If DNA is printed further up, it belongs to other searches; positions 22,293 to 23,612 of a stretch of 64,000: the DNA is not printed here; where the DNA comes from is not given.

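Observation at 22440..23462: PAAR-repeat spike-tip domain fused to an M15 peptidoglycan peptidase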

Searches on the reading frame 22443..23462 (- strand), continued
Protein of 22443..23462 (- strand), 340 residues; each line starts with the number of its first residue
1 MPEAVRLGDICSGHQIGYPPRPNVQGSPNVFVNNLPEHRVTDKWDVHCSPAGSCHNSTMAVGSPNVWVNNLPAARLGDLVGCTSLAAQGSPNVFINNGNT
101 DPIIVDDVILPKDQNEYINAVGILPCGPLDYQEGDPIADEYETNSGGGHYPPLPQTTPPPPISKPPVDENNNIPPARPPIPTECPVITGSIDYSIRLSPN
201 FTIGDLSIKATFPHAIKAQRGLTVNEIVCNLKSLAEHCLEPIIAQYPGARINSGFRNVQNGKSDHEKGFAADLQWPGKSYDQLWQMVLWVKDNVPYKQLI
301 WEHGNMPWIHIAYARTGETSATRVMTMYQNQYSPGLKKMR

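Call 15: search_dna_similar(collection=phages, query=window:22443-23462:-, mode=protein, max_rows=60, max_evalue=0.001)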
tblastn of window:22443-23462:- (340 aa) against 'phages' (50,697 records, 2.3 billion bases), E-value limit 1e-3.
Records with a match: 316; places in all: 318; records where one place covers at least 80% of the query: 24.
Best place of each record, by identity: >=99% 10; 60-80% 1; <60% 305.
By first word of the organism name: Vibrio 67; Campylobacter 50; Pseudomonas 29; Synechococcus 26; Stenotrophomonas 24; Erwinia 20; Bacteroides 18; Rhizobium 10; Pelagibacter 7; Caulobacter 6; and 25 more.
By host as written in the record: - 76; Stenotrophomonas maltophilia 19; Erwinia amylovora 18; Campylobacter jejuni 16; Campylobacter jejuni NCTC12662 15; Pseudomonas putida KT2440 and Paw85 9; Synechococcus sp. MW02 8; Pseudomonas aeruginosa PAO1 7; and 92 more.
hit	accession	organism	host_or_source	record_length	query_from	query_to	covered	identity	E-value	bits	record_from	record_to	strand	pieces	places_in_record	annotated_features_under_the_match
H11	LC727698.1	Pseudomonas phage sp. 30-3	Pseudomonas aeruginosa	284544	1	340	100%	100.0%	0e+0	637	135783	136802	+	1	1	hypothetical protein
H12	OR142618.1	Pseudomonas phage Callisto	Pseudomonas aeruginosa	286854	1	340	100%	100.0%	0e+0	637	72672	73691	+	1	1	hypothetical protein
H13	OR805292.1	Pseudomonas phage Cassandra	Pseudomonas aeruginosa PAO1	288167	1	340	100%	100.0%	0e+0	637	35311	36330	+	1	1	PAAR motif of membrane proteins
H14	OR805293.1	Pseudomonas phage Deifobo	Pseudomonas aeruginosa PAO1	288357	1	340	100%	100.0%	0e+0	637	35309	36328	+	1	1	PAAR motif of membrane proteins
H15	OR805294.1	Pseudomonas phage Ettore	Pseudomonas aeruginosa PAO1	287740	1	340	100%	100.0%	0e+0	637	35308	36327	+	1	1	PAAR motif of membrane proteins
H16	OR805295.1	Pseudomonas phage Paride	Pseudomonas aeruginosa PAO1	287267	1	340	100%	100.0%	0e+0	637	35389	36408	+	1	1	PAAR motif of membrane proteins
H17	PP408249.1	Pseudomonas phage vB_Pa-PAC2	Pseudomonas aeruginosa PAO1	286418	1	340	100%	100.0%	0e+0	637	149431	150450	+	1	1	putative baseplate hub sub and tail lysozyme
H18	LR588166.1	Pseudomonas phage vB_PaeM_MIJ3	-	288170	1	340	100%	99.7%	0e+0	636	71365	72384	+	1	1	hypothetical protein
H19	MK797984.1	Pseudomonas phage vB_PaeM_PA5oct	-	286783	1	340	100%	99.7%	0e+0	635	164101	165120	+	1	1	putative baseplate hub sub and tail lysozyme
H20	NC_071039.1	Pseudomonas phage vB_PaeM_PA5oct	-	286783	1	340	100%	99.7%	0e+0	635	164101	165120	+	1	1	PAAR motif of membran proteins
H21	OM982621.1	Pseudomonas phage Astolliot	Pseudomonas syringae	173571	1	339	100%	46.7%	2e-73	252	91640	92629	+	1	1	hypothetical protein (x2)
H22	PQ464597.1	Pseudomonas phage Milchi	Pseudomonas poae Z9_5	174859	1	339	100%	45.8%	4e-71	245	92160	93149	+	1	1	endolysin | hypothetical protein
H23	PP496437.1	Pseudomonas phage vB_PpuM-Aura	Pseudomonas putida KT2440 and Paw85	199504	21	339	94%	48.3%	1e-72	249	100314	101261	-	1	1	PAAR motif of membrane protein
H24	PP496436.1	Pseudomonas phage vB_PpuM-Illi-2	Pseudomonas putida KT2440 and Paw85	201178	21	339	94%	48.3%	1e-72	249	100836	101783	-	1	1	PAAR motif of membrane protein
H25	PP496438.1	Pseudomonas phage vB_PpuM-SKa-4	Pseudomonas putida KT2440 and Paw85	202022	21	339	94%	48.3%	1e-72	249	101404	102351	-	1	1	PAAR motif of membrane protein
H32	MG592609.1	Vibrio phage 1.244.A._10N.261.54.C3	Vibrio sp. sp. F13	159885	8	340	98%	39.9%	3e-62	220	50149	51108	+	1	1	PAAR motif protein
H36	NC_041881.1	Pseudomonas phage pf16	Pseudomonas putida PpG1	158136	182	336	46%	42.3%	5e-31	129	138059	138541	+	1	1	baseplate hub subunit and tail lysozyme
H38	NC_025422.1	Caulobacter phage Cr30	Caulobacter crescentus CB15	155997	194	336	42%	42.4%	8e-29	123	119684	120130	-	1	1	baseplate hub subunit and tail lysozyme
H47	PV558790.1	Variovorax phage V45v66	Variovorax sp. SCN45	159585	1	95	28%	54.7%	9e-22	102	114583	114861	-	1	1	record has no annotation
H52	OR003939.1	Phage DSL-LC04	Gammaproteobacteria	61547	194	336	42%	32.7%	2e-8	62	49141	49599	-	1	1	peptidase M15A-like protein | holin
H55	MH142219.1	Acidithiobacillus phage AcaML1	Acidithiobacillus caldus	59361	1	97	29%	47.4%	6e-20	97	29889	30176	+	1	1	record has no annotation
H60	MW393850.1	Stenotrophomonas phage Salva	Stenotrophomonas maltophilia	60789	194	337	42%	30.9%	5e-8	61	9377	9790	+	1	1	endolysin endopeptidase | ribosome_binding_site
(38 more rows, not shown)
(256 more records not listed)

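Call 19: search_protein_families(library=pfam, proteins=[P0060, P0063, P0067, P0081], max_evalue=0.1)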
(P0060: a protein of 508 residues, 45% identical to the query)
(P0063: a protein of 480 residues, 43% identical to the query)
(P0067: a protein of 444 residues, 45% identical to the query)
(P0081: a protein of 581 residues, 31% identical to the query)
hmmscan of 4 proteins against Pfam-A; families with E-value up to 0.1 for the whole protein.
P0060 (508 aa): 5 families
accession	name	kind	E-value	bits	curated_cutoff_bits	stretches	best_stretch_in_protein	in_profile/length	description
PF06714.17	Gp5_OB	-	1.1e-10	42.4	25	1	37-102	12-77/144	Gp5 N-terminal OB domain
PF06715.18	Gp5_C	-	3.9e-05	23.9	20.4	1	219-241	1-23/24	Gp5 C-terminal repeat (3 copies)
PF22178.3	Gp5_trimer_C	-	0.001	19.7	30.9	1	186-239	57-110/112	Bacteriophage T4 gp5 C-terminal trimerisation domain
PF08291.16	Peptidase_M15_3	-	0.0012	19.4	23.2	1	402-479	26-107/108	Peptidase M15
PF04717.18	Phage_base_V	-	0.0025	18.6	23.8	1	12-93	3-74/75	Type VI secretion system/phage-baseplate injector OB domain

P0063 (480 aa): 2 families
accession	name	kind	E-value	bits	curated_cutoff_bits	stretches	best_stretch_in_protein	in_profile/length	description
PF04717.18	Phage_base_V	-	1.2e-08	35.6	23.8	1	18-95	1-72/75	Type VI secretion system/phage-baseplate injector OB domain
PF08291.16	Peptidase_M15_3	-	0.00096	19.7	23.2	1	369-422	31-93/108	Peptidase M15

P0067 (444 aa): 3 families
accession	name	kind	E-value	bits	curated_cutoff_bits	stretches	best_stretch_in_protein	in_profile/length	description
PF04717.18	Phage_base_V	-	2.1e-11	44.4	23.8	1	19-96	1-73/75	Type VI secretion system/phage-baseplate injector OB domain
PF08291.16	Peptidase_M15_3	-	0.0016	19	23.2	1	351-392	43-92/108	Peptidase M15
PF18979.5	DUF5715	-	0.018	15.1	26.8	1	359-393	102-136/171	Family of unknown function (DUF5715)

P0081 (581 aa): 1 family
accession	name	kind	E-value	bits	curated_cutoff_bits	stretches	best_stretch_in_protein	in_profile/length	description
PF06714.17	Gp5_OB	-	4.2e-21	76.1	25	1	35-133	10-110/144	Gp5 N-terminal OB domain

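Call 31: search_solved_structures(query=A1, max_evalue=1, show_alignments=0)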
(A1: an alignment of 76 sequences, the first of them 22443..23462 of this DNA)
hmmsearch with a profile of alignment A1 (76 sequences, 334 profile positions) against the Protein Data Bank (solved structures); distinct sequences matched with E-value up to 1: 12.
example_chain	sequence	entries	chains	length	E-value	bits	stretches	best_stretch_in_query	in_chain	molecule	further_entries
4jiw_D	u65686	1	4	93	2e-15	60.7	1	4-86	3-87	Putative uncharacterized protein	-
7pq5_L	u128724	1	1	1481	8.4e-13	52.1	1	17-98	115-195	Tre23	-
4jiv_D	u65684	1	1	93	9e-12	48.7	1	8-90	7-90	Putative uncharacterized protein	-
6ox6_A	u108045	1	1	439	2.6e-10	44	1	19-97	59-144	Tas1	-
9rce_c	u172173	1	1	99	2.1e-08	37.7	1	1-93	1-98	SalCis10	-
9f4b_BA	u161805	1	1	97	4.2e-08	36.7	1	12-92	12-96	Phospholipase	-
5iv5_ZA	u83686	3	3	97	4.9e-08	36.5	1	11-92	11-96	Uncharacterized 10.2 kDa protein in segC-Gp6 intergenic region | gp5.4, tip of the central spike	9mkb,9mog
4ku0_D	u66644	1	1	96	5.6e-08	36.3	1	12-92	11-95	Uncharacterized 10.2 kDa protein in segC-Gp6 intergenic region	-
9vyi_A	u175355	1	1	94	1.1e-06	32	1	1-88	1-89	UpfC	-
8gra_J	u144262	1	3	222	7.5e-06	29.3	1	24-126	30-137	Type VI secretion system spike protein Paar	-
7q97_A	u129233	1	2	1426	0.013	18.6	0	48-98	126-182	Rhs family protein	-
6p1z_D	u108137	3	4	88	0.3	14.1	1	29-91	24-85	PAAR-repeat central spike tip protein | PHIKZ163.1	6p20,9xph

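Call 32: search_protein_families(library=pfam, alignment_id=A1, max_evalue=0.01)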
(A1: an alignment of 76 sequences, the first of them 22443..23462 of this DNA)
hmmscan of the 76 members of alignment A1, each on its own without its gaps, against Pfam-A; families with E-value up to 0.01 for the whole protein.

A. member 1, window:22443-23462:- (340 aa): 1 family
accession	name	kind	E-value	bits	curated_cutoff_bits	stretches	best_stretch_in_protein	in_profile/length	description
PF05488.18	PAAR_motif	-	4.5e-16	59.3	27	2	24-82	12-64/70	PAAR motif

B. families by the number of members that match (of 76 scanned): 4 families
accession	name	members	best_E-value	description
PF05488.18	PAAR_motif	70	3e-19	PAAR motif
PF08291.16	Peptidase_M15_3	49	1.7e-10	Peptidase M15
PF24253.1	DUF7454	4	4.4e-05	Domain of unknown function (DUF7454)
PF13665.11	Tox-PAAR-like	1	0.0062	Toxin PAAR-like domain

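Call 33: predict_structure(alignment_id=A1)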
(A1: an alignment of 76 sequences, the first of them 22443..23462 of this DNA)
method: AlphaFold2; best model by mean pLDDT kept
length: 340 residues; sequences in the alignment: 76
mean_pLDDT: 90.9   pTM: 0.77
mean pLDDT of the five models: 90.9, 90.3, 90.0, 89.7, 87.5
residues with pLDDT >= 90: 256; 70-90: 59; 50-70: 19; < 50: 6
segments of 3 or more residues with pLDDT < 50: 128-133
pLDDT, mean of each block of 10 residues (from residue 1): 96 90 98 98 96 94 92 95 95 81 91 85 61 59 75 83 97 91 93 98 98 96 97 98 98 92 93 96 98 96 92 81 92 95
secondary structure, 60 per line:
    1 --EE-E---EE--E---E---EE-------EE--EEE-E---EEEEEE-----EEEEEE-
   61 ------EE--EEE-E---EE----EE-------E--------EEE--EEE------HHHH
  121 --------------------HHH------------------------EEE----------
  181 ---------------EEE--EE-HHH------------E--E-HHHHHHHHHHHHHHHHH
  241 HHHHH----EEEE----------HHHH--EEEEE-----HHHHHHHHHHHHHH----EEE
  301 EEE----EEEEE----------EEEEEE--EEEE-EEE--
elements in order: E35-37 E43-48 E54-59 E71-73 E103-105 E108-110 H117-120 E168-170 E196-198 H224-245 E250-253 H264-267 E270-274 H280-293 E298-303 E308-312 E323-328 E331-334 E336-338

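Call 36: fold_search(model_id=the predicted structure, library=pdb)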
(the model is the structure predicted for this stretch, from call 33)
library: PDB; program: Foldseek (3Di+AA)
matches with E <= 10: 284; with E <= 0.001: 5
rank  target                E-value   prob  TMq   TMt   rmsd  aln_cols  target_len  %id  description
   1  4jiw_D                2.5e-09  1.00  0.26  0.89   1.9        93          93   34  c1882 PAAR-repeat protein from Escherichia coli in complex with a VgrG-like beta-helix that is based on a fragment of  (released 2013-08-14)
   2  4jiv_D                1.0e-08  1.00  0.27  0.94   1.1        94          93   33  VCA0105 PAAR-repeat protein from Vibrio cholerae in complex with a VgrG-like beta-helix that is based on a fragment of (released 2013-08-14)
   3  9vyi                  1.0e-07  1.00  0.26  0.91   1.4        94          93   28  Cryo-EM structure of bacteriophage P1 baseplate in C1 (released 2025-10-22)
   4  9f4b_BA               1.2e-07  1.00  0.27  0.92   1.3        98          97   22  Pre-assembled baseplate cup of Klebsiella phage KP1 variant vB_Kpn_Lilla1 (released 2025-05-14)
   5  4ku0_D                1.9e-07  1.00  0.27  0.92   1.2        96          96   21  Enterobacteria phage T4 gp5.4 PAAR repeat protein in complex with T4 gp5 beta-helix fragment (released 2014-05-21)
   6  6p1z_D                2.2e-03  1.00  0.23  0.81   2.8        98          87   19  Bacteriophage phiKZ gp163.1 PAAR repeat protein in complex with the C-terminal part of the T4 gp5 beta-helical domain (released 2020-05-27)
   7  7rpk_H                1.3e-02  0.72  0.18  0.35   7.9       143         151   15  Cryo-EM structure of murine Dispatched in complex with Sonic hedgehog (released 2021-10-27)
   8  6rmg_B                2.0e-02  0.94  0.17  0.35   4.5        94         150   14  Structure of PTCH1 bound to a modified Hedgehog ligand ShhN-C24II (released 2019-10-09)
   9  2wg4_A                2.5e-02  0.91  0.17  0.36   4.5        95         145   14  Crystal structure of the complex between human hedgehog-interacting protein HIP and sonic hedgehog without calcium (released 2009-06-30)
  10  3ho5_H                2.5e-02  0.91  0.17  0.34   4.6        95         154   14  Crystal structure of Hedgehog-interacting protein (HHIP) and Sonic hedgehog (SHH) complex (released 2009-06-23)
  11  2wg3_B                2.9e-02  0.57  0.15  0.29   6.4       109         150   15  Crystal structure of the complex between human hedgehog-interacting protein HIP and desert hedgehog without calcium (released 2009-06-30)
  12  6dmy_B                3.1e-02  0.63  0.19  0.38  14.3       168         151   11  Cryo-EM structure of human Ptch1 and ShhN complex (released 2018-07-11)
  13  2wfx_A                3.2e-02  0.89  0.18  0.36   4.1       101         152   13  Crystal structure of the complex between human hedgehog-interacting protein HIP and Sonic Hedgehog in the presence of  (released 2009-06-30)
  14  3d1m_A                3.2e-02  0.82  0.16  0.33   4.4        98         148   12  Crystal Structure of Sonic Hedgehog Bound to the third FNIII domain of CDO (released 2008-09-23)
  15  3d1m_B                3.4e-02  0.75  0.16  0.32   4.8        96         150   14  Crystal Structure of Sonic Hedgehog Bound to the third FNIII domain of CDO (released 2008-09-23)
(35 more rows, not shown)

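Call 44: get_annotated_region(hit=H21, flank=7000)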
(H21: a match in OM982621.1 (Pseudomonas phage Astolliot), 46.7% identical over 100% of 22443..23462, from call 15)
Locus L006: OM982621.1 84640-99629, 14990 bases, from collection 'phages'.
description: Pseudomonas phage Astolliot, complete genome.
organism: Pseudomonas phage Astolliot (NCBI taxid 2928830)
taxonomy: Viruses; Duplodnaviria; Heunggongvirae; Uroviricota; Caudoviricetes; Otagovirus
host: Pseudomonas syringae; source: lake/soil sample; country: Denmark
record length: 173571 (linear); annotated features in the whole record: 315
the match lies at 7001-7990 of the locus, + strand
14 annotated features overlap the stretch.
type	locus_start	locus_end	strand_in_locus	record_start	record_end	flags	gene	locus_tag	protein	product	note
CDS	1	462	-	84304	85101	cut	-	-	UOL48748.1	hypothetical protein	-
CDS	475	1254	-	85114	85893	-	-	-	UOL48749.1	hypothetical protein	-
CDS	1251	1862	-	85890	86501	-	-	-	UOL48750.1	DNA end protector protein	-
CDS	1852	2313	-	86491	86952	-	-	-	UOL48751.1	hypothetical protein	-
CDS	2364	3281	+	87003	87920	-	-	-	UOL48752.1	baseplate tail-tube junction protein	-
CDS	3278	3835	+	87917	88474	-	-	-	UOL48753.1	baseplate wedge subunit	-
CDS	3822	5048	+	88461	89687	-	-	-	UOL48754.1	hypothetical protein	-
CDS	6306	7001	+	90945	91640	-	-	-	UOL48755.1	hypothetical protein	-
CDS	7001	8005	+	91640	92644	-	-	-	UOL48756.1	hypothetical protein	-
CDS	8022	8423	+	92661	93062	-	-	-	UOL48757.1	hypothetical protein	-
CDS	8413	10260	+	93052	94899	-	-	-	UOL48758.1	baseplate wedge subunit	-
CDS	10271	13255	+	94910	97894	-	-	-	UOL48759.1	baseplate wedge subunit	-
CDS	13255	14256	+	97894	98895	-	-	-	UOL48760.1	baseplate wedge subunit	-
CDS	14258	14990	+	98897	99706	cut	-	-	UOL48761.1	baseplate wedge tail fiber connector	-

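Call 45: get_annotated_region(hit=H23, flank=7000)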
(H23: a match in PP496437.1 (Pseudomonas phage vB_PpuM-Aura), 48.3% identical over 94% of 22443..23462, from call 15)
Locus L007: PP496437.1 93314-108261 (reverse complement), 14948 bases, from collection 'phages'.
description: Pseudomonas phage vB_PpuM-Aura, complete genome.
organism: Pseudomonas phage vB_PpuM-Aura (NCBI taxid 3132641)
taxonomy: Viruses; Duplodnaviria; Heunggongvirae; Uroviricota; Caudoviricetes
host: Pseudomonas putida KT2440 and Paw85; source: river water; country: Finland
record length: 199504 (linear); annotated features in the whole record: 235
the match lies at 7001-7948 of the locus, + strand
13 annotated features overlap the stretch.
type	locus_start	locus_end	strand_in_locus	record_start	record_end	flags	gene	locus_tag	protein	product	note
CDS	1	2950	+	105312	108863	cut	-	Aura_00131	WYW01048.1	endolysin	-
CDS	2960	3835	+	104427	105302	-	-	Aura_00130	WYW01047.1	PmgG-like head morphogenesis protein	-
CDS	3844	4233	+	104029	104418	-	-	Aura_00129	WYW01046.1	tail sheath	-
CDS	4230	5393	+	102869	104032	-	-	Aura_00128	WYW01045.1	hypothetical protein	-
CDS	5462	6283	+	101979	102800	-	-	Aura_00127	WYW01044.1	hypothetical protein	-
CDS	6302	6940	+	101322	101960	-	-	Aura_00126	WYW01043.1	baseplate hub subunit and tail lysozyme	-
CDS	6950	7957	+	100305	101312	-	-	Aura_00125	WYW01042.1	PAAR motif of membrane protein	-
CDS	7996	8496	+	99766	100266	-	-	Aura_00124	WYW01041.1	hypothetical protein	-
CDS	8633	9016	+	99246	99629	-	-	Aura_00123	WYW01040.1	baseplate wedge subunit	-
CDS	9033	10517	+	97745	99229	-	-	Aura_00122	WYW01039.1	baseplate wedge subunit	-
CDS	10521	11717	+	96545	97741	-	-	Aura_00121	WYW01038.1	hypothetical protein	-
CDS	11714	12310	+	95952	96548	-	-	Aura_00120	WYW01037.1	hypothetical protein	-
CDS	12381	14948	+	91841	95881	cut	-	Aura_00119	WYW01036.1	tail fiber protein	-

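Call 46: get_annotated_region(hit=H32, flank=7000)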
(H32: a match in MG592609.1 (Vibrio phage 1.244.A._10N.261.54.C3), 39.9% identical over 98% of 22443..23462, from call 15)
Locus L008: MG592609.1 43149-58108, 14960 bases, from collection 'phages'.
description: Vibrio phage 1.244.A._10N.261.54.C3, partial genome.
organism: Vibrio phage 1.244.A._10N.261.54.C3 (NCBI taxid 1881412)
taxonomy: Viruses; Duplodnaviria; Heunggongvirae; Uroviricota; Caudoviricetes; Ackermannviridae
host: Vibrio sp. sp. F13; source: iron chloride precipitation of 0.2um-filtered seawater, resuspended in oxalate solution; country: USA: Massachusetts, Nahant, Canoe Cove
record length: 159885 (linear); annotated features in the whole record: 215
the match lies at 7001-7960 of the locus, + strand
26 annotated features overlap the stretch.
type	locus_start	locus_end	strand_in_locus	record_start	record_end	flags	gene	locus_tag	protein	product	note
CDS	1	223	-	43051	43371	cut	-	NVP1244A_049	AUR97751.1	hypothetical protein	NVP1244A_049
CDS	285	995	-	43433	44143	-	-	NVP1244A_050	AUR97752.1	hypothetical protein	NVP1244A_050; cvp_best_match:RF_PEP_440789453; pog:POG0982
CDS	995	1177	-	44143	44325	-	-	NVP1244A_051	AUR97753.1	hypothetical protein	NVP1244A_051; cvp_best_match:CAMPEP_0000014740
CDS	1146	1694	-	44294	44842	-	-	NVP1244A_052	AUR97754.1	coil containing protein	NVP1244A_052; tara_best_match:OM-RGC.v1.023028620; cvp_best_match:RF_PEP_422937069; pog:POG3058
CDS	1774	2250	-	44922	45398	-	-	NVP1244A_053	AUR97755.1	4Fe-4S single cluster domain protein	NVP1244A_053; aclame_best_match:protein:vir:7113; tara_best_match:OM-RGC.v1.023812920; cvp_best_match:RF_PEP_422937658; ...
CDS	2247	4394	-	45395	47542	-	-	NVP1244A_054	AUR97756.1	anaerobic ribonucleoside-triphosphate reductase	NVP1244A_054; aclame_best_match:protein:vir:106268; tara_best_match:OM-RGC.v1.000571629; ...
CDS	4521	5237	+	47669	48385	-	-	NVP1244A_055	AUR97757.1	baseplate protein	NVP1244A_055; InterPro:IPR024364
CDS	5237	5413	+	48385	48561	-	-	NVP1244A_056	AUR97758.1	hypothetical protein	NVP1244A_056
CDS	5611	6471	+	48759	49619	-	-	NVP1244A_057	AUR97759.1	hypothetical protein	NVP1244A_057; tara_best_match:OM-RGC.v1.002047847; cvp_best_match:CAMPEP_0000001250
CDS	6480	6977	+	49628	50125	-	-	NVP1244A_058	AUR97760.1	hypothetical protein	NVP1244A_058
CDS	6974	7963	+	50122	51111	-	-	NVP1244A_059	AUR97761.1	PAAR motif protein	NVP1244A_059; tara_best_match:OM-RGC.v1.001919804; InterPro:IPR008727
CDS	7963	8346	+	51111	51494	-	-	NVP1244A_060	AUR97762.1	lysozyme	NVP1244A_060; tara_best_match:OM-RGC.v1.027358707; cvp_best_match:NCBI_PEP_397133739; Gene 25-like lysozyme; ...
CDS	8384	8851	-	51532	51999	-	-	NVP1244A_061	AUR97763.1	hypothetical protein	NVP1244A_061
CDS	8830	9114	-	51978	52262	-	-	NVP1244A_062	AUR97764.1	hypothetical protein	NVP1244A_062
CDS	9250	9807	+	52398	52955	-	-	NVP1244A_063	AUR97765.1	hypothetical protein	NVP1244A_063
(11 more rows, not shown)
